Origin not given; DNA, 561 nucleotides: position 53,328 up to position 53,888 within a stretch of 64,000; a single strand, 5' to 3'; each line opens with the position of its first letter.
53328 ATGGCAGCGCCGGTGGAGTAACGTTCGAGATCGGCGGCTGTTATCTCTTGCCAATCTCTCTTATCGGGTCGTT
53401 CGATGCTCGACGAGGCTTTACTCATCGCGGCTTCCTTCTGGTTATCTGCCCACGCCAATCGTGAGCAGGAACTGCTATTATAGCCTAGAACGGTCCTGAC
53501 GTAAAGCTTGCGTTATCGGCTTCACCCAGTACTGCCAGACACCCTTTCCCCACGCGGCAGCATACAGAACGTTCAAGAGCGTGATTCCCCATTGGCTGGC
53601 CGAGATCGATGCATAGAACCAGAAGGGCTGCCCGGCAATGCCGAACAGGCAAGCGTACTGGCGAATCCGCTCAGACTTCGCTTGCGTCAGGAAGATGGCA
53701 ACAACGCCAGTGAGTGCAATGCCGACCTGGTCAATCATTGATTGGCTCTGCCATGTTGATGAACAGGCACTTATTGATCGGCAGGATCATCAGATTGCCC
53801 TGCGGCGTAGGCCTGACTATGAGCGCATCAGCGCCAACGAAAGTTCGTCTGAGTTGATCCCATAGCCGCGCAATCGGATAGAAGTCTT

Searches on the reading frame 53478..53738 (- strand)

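Call 58: search_protein_families(library=phrogs, proteins=[window:53478-53738:-], max_evalue=0.01)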
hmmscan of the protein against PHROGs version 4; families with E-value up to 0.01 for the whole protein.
window:53478-53738:- (86 aa): 2 families
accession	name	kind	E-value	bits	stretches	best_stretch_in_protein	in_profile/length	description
phrog_22312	-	moron, auxiliary metabolic gene and host takeover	4.8e-06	27.8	1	9-72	11-73/80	membrane protein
phrog_2421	-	unknown function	7.7e-06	27.2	1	8-75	11-74/84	-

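Call 59: search_protein_families(library=pfam, proteins=[window:53478-53738:-], max_evalue=0.01)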
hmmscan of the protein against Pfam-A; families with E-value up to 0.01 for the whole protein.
window:53478-53738:- (86 aa): 0 families
